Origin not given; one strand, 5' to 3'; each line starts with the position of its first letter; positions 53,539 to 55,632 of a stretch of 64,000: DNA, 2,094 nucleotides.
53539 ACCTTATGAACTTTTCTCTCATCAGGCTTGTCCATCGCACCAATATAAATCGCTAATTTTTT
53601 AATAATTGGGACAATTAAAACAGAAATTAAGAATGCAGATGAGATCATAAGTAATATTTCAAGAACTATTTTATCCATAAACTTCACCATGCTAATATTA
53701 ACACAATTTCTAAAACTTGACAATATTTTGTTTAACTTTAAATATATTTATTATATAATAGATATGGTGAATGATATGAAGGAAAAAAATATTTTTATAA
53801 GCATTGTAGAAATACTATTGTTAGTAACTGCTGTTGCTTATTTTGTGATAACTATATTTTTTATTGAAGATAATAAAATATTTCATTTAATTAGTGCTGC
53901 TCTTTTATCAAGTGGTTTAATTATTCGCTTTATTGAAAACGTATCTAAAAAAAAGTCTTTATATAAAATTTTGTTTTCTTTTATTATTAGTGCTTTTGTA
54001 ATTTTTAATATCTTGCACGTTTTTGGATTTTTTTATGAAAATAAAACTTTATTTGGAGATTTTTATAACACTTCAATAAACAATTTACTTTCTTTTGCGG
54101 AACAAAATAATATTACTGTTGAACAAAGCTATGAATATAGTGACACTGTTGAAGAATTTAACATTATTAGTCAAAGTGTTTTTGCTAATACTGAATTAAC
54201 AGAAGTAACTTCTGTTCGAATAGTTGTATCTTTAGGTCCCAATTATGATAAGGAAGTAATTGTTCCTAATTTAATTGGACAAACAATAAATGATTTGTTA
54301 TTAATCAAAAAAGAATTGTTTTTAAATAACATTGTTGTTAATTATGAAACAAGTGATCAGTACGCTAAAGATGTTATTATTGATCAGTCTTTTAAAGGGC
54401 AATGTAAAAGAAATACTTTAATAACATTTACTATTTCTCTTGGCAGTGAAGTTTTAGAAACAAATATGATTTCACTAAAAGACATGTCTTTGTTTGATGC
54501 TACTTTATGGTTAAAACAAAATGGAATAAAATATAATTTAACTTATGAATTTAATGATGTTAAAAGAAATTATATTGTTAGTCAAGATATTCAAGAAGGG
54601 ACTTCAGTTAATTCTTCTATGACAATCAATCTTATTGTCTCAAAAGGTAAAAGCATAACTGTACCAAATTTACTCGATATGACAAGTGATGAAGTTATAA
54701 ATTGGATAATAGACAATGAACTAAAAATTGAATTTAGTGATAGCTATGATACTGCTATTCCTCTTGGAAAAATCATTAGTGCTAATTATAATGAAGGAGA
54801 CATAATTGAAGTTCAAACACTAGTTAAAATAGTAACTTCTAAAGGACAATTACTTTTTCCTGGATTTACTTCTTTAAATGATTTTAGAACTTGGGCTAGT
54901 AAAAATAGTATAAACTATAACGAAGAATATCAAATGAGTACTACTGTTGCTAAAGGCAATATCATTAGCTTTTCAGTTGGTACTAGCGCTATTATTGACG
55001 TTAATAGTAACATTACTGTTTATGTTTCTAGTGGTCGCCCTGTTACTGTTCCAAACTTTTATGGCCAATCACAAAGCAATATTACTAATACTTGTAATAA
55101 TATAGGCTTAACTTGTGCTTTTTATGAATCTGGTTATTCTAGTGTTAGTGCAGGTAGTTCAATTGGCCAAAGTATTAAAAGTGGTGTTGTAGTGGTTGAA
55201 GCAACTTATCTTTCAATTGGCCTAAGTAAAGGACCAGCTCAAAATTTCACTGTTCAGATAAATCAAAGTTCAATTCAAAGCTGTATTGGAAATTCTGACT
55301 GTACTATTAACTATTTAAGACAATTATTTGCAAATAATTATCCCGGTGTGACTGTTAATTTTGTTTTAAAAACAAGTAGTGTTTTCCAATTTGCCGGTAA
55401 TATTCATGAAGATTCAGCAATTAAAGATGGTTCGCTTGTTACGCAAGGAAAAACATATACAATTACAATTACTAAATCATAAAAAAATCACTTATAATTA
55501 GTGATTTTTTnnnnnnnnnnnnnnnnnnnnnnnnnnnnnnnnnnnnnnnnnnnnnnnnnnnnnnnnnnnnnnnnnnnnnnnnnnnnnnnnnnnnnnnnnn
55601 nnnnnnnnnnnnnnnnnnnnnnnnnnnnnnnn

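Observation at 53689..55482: Membrane protein made only of tandem PASTA-like repeats, divergent from tagO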

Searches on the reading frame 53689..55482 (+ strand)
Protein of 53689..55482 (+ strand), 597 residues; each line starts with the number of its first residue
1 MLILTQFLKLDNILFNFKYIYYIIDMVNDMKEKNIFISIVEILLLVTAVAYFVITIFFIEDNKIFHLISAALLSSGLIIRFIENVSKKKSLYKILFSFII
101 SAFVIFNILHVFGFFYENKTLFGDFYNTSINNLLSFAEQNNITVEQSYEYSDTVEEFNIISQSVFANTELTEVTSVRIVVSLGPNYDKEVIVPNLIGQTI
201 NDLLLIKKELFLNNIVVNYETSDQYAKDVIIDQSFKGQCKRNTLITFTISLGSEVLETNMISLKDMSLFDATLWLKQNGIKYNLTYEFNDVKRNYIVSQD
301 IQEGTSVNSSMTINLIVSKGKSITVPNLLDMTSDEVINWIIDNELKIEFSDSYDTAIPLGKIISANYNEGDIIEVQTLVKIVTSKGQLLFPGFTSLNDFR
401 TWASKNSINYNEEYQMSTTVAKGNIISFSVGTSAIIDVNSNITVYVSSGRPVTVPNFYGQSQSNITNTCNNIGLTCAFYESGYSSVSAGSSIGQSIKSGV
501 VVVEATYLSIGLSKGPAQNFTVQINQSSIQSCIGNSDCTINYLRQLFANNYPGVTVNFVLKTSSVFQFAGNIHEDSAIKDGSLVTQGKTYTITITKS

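Call 3: search_protein_families(library=pfam, proteins=[window:53689-55482:+], max_evalue=1)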
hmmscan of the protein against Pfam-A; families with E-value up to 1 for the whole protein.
window:53689-55482:+ (597 aa): 2 families
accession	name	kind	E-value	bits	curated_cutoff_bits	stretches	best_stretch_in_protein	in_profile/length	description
PF03793.24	PASTA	-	3.3e-36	123.5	23.2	6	262-319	5-64/64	PASTA domain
PF19910.5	DUF6383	-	0.091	13.4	23.7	0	433-471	12-50/74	Domain of unknown function (DUF6383)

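Call 4: search_protein_families(library=ncbifam, proteins=[window:53689-55482:+], max_evalue=1)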
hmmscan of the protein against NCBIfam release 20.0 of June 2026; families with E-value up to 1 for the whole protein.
window:53689-55482:+ (597 aa): 1 family
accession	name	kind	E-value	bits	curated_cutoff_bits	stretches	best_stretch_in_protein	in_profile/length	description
NF033483.0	PknB_PASTA_kin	equivalog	2.7e-40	138.9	450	2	87-318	329-563/563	Stk1 family PASTA domain-containing Ser/Thr kinase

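Call 9: find_homologous_proteins(query=window:53776-55482:+)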
Query window:53776-55482:+ (568 aa): 508 proteins with E <= 0.001 among 8000 candidates; the best 120 are listed.
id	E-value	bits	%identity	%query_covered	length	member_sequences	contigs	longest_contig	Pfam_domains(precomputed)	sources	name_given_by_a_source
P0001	0.0e+0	1206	100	100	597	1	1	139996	PF03793.25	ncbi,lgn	-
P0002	1.0e-212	725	60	100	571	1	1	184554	PF03793.25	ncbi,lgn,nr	ncbi:MAG: PASTA domain-containing protein [Bacilli bacterium]|nr:PASTA domain-containing protein [Ba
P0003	3.7e-212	724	59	97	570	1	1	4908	PF03793.25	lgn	-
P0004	4.9e-212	723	59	97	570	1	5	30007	PF03793.25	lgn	-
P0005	4.7e-205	700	58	97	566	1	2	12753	PF03793.25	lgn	-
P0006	3.7e-193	661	57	96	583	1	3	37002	PF03793.25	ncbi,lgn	ncbi:MAG: PASTA domain-containing protein [Bacilli bacterium]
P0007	3.8e-193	661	57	96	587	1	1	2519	PF03793.25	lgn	-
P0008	3.2e-170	585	49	99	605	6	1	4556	PF03793.25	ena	-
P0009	3.0e-168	579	50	98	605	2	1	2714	PF03793.25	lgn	-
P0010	1.3e-167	577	51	98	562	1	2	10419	PF03793.25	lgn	-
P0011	1.4e-167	577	49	100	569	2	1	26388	PF03793.25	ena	-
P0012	1.6e-167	576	50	100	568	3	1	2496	PF03793.25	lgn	-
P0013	5.1e-167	575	51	98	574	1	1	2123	PF03793.25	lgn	-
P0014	5.7e-167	575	50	98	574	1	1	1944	PF03793.25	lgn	-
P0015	4.2e-166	572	49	99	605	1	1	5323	PF03793.25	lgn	-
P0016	4.6e-166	572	50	100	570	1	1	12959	PF03793.25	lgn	-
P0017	2.4e-165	569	56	86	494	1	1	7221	PF03793.25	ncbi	ncbi:MAG: PASTA domain-containing protein, partial [Bacilli bacterium]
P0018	2.9e-163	562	49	97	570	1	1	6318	PF03793.25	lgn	-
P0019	8.2e-163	561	48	99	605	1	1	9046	PF03793.25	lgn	-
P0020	9.8e-161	554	49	100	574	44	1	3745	PF03793.25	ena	-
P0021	3.1e-159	549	49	98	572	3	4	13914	PF03793.25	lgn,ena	-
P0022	4.4e-154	532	47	99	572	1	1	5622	PF03793.25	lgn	-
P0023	3.5e-152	526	50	89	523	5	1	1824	PF03793.25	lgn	-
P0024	5.2e-148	512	46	99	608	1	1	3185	PF03793.25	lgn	-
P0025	4.4e-147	509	47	99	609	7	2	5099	PF03793.25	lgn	-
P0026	6.0e-143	495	46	98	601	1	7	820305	PF03793.25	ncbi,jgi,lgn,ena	jgi:beta-lactam-binding protein with PASTA domain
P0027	1.4e-140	488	45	99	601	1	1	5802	PF03793.25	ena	-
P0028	1.1e-130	455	45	98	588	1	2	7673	PF03793.25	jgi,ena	jgi:beta-lactam-binding protein with PASTA domain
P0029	1.0e-129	452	43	97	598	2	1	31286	PF03793.25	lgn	-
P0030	3.1e-127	444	48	84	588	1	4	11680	PF03793.25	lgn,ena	-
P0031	2.0e-126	441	43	94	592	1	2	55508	PF03793.25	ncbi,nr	ncbi:MAG: PASTA domain-containing protein [Bacilli bacterium]|nr:PASTA domain-containing protein [Ba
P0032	7.4e-125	436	43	97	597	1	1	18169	PF03793.25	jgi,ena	-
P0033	8.1e-125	436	45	91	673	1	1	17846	PF03793.25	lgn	-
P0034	1.6e-124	435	45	89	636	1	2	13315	PF03793.25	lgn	-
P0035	1.3e-123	432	42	97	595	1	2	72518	PF03793.25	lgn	-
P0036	4.7e-122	426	43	93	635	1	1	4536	PF03793.25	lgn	-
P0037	7.8e-122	426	44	92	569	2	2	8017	PF03793.25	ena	-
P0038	1.4e-121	425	43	97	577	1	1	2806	PF03793.25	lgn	-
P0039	1.4e-121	425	46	84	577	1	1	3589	PF03793.25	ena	-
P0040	1.6e-121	425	43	99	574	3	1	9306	PF03793.25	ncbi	-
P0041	3.6e-121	423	41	99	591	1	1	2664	PF03793.25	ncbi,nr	ncbi:MAG: PASTA domain-containing protein, partial [Bacilli bacterium]|nr:PASTA domain-containing pr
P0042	1.6e-120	421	42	100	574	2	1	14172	PF03793.25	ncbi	-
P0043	5.4e-120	420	43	97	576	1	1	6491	PF03793.25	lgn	-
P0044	1.4e-119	418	41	99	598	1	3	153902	PF03793.25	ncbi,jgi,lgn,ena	-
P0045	1.7e-119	418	41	98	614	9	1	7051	PF03793.25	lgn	-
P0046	3.8e-119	417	41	99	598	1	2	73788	PF03793.25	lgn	-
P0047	5.7e-118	413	41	98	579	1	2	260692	PF03793.25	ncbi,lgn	-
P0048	3.1e-117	411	40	100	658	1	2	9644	PF03793.25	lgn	-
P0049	1.0e-116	409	39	98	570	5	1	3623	PF03793.25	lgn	-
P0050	2.6e-116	408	49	70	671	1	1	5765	PF03793.25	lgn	-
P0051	1.5e-115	405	43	83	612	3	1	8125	PF03793.25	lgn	-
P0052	1.1e-114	402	41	98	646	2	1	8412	PF03793.25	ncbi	-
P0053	1.7e-114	401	41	97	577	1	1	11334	PF03793.25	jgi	-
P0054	2.1e-114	401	44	83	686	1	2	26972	PF03793.25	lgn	-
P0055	2.2e-114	401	41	85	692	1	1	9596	PF03793.25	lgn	-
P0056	3.0e-114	401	42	85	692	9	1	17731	PF03793.25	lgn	-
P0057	4.2e-114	400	40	100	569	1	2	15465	PF03793.25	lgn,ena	-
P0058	3.1e-113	397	41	100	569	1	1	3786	PF03793.25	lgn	-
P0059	9.3e-113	396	41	86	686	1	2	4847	PF03793.25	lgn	-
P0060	1.3e-112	395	44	85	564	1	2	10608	PF03793.25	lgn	-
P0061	2.7e-112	394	42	89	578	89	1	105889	PF03793.25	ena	-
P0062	2.7e-112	394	42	89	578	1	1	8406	PF03793.25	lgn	-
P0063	3.0e-112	394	41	85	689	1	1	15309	PF03793.25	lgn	-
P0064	3.2e-112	394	42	89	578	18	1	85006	PF03793.25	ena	-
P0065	5.8e-112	393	42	89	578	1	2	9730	PF03793.25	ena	-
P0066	1.0e-111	392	41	95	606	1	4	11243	PF03793.25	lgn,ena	-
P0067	1.3e-111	392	44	89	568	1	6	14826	PF03793.25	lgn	-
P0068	3.0e-111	391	42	90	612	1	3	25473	PF03793.25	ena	-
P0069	3.8e-111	390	39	99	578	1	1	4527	PF03793.25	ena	-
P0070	7.4e-111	389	42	89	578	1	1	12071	PF03793.25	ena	-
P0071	1.2e-110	389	42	86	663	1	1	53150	PF03793.25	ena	-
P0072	1.4e-110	389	42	89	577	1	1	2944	PF03793.25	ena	-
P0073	1.4e-110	389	42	89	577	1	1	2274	PF03793.25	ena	-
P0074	1.6e-110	388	40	99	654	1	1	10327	PF03793.25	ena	-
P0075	1.6e-110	388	42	89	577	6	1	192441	PF03793.25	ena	-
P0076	1.7e-110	388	42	89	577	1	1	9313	PF03793.25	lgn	-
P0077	1.7e-110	388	42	89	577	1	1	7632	PF03793.25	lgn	-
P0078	2.1e-110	388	42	89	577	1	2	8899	PF03793.25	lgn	-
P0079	2.1e-110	388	42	89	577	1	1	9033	PF03793.25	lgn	-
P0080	2.2e-110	388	42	89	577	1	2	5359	PF03793.25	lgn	-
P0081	2.3e-110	388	38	99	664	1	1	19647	PF03793.25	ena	-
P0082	2.6e-110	388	42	89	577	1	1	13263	PF03793.25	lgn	-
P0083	3.4e-110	387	42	89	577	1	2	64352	PF03793.25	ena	-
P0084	3.5e-110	387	42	89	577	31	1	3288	PF03793.25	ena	-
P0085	3.6e-110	387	41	99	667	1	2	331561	PF03793.25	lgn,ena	-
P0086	4.0e-110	387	42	89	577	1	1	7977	PF03793.25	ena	-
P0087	4.3e-110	387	42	89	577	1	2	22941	PF03793.25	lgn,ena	-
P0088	4.3e-110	387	42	89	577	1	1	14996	PF03793.25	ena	-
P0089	4.4e-110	387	42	89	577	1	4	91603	PF03793.25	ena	-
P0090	4.5e-110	387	42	89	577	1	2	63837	PF03793.25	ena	-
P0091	6.4e-110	386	42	89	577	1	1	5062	PF03793.25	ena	-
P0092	8.1e-110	386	41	99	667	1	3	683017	PF03793.25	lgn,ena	-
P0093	1.1e-109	386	39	99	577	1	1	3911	PF03793.25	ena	-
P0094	1.3e-109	385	42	89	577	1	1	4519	PF03793.25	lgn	-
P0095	1.5e-109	385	40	99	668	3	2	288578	PF03793.25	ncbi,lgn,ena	-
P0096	1.5e-109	385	39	99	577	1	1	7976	PF03793.25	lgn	-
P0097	1.7e-109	385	41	89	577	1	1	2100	PF03793.25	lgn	-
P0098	2.3e-109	385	41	84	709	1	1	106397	PF03793.25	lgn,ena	-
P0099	2.4e-109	384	41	89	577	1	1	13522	PF03793.25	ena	-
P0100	2.5e-109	384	41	89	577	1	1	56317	PF03793.25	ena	-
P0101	2.7e-109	384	41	89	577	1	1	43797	PF03793.25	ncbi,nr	ncbi:MAG: PASTA domain-containing protein [Bacillales bacterium]|nr:PASTA domain-containing protein 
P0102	3.0e-109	384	42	89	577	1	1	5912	PF03793.25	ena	-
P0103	2.2e-108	381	43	83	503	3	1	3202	PF03793.25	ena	-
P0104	2.4e-108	381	41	99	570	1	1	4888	PF03793.25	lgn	-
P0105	3.1e-108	381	42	83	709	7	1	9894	PF03793.25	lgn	-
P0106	3.5e-108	381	41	85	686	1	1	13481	PF03793.25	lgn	-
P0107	1.0e-106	376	42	83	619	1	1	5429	PF03793.25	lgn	-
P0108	7.9e-106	373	45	68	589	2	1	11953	PF03793.25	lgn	-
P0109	2.4e-105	371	40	85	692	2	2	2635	PF03793.25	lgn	-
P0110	3.6e-105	371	41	99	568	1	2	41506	PF03793.25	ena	-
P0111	4.5e-105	370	38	99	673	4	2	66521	PF03793.25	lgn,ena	-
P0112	5.4e-105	370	38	94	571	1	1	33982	PF03793.25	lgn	-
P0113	2.7e-104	368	42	82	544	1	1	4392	PF03793.25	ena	-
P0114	7.8e-104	366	40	95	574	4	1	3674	PF03793.25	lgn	-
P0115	1.1e-103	366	45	68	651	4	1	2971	PF03793.25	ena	-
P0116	2.7e-102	361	37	99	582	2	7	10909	PF03793.25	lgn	-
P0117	4.6e-102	360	39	98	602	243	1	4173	PF03793.25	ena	-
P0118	1.4e-101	359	39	86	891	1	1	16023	PF03793.25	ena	-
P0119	1.1e-100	356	37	97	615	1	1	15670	PF03793.25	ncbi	-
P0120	9.8e-100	353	37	99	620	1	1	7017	PF03793.25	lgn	-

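Call 10: find_encoding_contigs(protein=window:53689-55482:+, flank=10000, max_places=6)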
Protein window:53689-55482:+ (597 aa): 1 contig read that carries it; 1 place shown.
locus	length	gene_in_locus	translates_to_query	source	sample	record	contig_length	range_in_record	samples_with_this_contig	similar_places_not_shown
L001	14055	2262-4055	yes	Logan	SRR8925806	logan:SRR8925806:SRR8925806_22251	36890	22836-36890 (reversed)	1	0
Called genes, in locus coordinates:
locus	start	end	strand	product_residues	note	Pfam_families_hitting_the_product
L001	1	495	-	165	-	?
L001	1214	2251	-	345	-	PF00953:Glycos_transf_4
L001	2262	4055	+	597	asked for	PF03793:PASTA (weak)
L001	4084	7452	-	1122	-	PF01832:Glucosaminidase, PF16403:Bact_surface_Ig-like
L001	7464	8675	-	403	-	-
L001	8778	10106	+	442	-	PF00437:T2SSE, PF13173:AAA_14 (weak)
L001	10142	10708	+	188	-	PF01205:Impact_N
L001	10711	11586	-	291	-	PF25025:EF-Ts_N (weak), PF00889:EF_TS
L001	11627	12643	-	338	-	PF00318:Ribosomal_S2, PF07498:Rho_N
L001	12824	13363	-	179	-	PF22769:DCD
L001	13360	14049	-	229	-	PF02223:Thymidylate_kin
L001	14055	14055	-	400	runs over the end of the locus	PF02511:Thy1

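Call 19: find_related_loci(query=A1, collection=genome_contigs, flank=10000)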
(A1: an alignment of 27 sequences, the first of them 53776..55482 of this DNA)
Query A1 (568 aa) in genome_contigs; peptide patterns used: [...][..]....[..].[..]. (x = any residue, [..] = any of these).
94 stretches matched a pattern; 92 encode a relative of the query (tblastn E <= 1e-3); the best 80 are kept; 80 distinct loci.
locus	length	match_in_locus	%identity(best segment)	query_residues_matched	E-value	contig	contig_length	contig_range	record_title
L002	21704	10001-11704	60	2-568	0e+0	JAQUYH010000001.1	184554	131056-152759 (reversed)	MAG: Bacilli bacterium isolate STD2_232 NODE_144_length_184554_cov_8.312254_Sandtown_D2, whole genome shotgun sequence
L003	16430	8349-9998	57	22-568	0e+0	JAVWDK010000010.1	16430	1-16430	MAG: Bacilli bacterium isolate CGS10Y4-bin82 NODE_2974_length_16430_cov_5.626504, whole genome shotgun sequence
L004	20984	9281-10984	48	1-561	5e-166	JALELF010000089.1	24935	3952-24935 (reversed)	MAG: Bacillota bacterium isolate SUG106 k141_7453943, whole genome shotgun sequence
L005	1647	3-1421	51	95-566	8e-160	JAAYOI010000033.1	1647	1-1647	MAG: Mollicutes bacterium isolate AS21ysBPME_343 77845_AS21, whole genome shotgun sequence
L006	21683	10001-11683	44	13-565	1e-136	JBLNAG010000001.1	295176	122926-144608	MAG: Ignavibacteriales bacterium isolate MAG183 PRJNA951521_bin41_renamed_0, whole genome shotgun sequence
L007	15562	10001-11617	43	33-565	6e-131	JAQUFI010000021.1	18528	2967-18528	MAG: Bacilli bacterium isolate STCSWMC_198 NODE_7641_length_18528_cov_3.538232_ST_CSWMC, whole genome shotgun sequence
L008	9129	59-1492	47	90-565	8e-128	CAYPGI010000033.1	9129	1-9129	MAG TPA_asm: uncultured Muribaculaceae bacterium isolate SRP192927_co2_789 genome assembly, contig: NODE_15364_length_91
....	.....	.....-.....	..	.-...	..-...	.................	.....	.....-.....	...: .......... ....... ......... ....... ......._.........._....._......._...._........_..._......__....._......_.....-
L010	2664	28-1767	41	2-565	4e-134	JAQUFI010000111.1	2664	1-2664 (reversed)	MAG: Bacilli bacterium isolate STCSWMC_198 NODE_174854_length_2664_cov_3.415057_ST_CSWMC, whole genome shotgun sequence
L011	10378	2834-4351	45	70-565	4e-125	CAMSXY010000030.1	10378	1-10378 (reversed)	MAG TPA_asm: uncultured Bacillales bacterium isolate ERR9465699_bin.50_metawrap_v1.3_MAG genome assembly, contig: NODE.4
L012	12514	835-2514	42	14-565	3e-124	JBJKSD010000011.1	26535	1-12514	MAG: Bacilli bacterium isolate Bin_74 S1Ck127_2299683_flag_0_multi_7.9973_len_26535, whole genome shotgun sequence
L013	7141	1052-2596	42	55-567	9e-123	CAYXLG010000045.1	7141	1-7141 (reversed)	MAG TPA_asm: uncultured Muribaculaceae bacterium isolate SRP192927_co8_203 genome assembly, contig: NODE_11061_length_71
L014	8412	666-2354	41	11-565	7e-120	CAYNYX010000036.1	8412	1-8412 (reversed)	MAG TPA_asm: uncultured Muribaculaceae bacterium isolate SRP192927_co3_631 genome assembly, contig: NODE_22632_length_84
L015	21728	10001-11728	41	2-565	3e-117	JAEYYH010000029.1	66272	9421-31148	MAG: Bacillota bacterium isolate OH_CBlB_40 k127_2032226, whole genome shotgun sequence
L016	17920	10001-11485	42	4-488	2e-117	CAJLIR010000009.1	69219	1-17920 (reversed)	MAG TPA_asm: uncultured Bacillales bacterium isolate ERR1600721-bin.53 genome assembly, contig: NODE_383_length_69219_co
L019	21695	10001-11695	46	10-566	2e-150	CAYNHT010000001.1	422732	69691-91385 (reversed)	MAG TPA_asm: uncultured Muribaculaceae bacterium isolate SRP241341_co1_139 genome assembly, contig: NODE_4_length_422732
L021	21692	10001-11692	39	10-565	1e-113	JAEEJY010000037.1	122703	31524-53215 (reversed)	MAG: Bacillales bacterium isolate Tb.RUG.180 k141_11102395_flag=0_multi=17.0335_len=122703, whole genome shotgun sequenc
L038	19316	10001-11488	39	65-563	7e-100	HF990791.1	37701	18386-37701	Clostridium sp. CAG:1193 genomic scaffold, scf89, whole genome shotgun sequence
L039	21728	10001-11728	40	2-565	2e-114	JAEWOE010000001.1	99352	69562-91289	MAG: Bacillota bacterium isolate OH_SBlB_51 k127_1480559, whole genome shotgun sequence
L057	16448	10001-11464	36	2-484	2e-89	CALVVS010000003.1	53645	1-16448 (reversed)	MAG: uncultured Bacilli bacterium isolate BRZ_EQ__bin60 genome assembly, contig: BRZ_EQ__NODE_1282_length_53645_cov_8.87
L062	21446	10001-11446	35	10-484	6e-87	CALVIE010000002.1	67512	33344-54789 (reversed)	MAG: uncultured Bacilli bacterium isolate BRZ_BF__bin111 genome assembly, contig: BRZ_BF__NODE_557_length_67512_cov_15.3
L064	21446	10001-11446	34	14-484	8e-86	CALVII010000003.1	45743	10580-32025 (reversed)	MAG: uncultured Bacilli bacterium isolate BRZ_PP__bin46 genome assembly, contig: BRZ_PP__NODE_1030_length_45743_cov_9.80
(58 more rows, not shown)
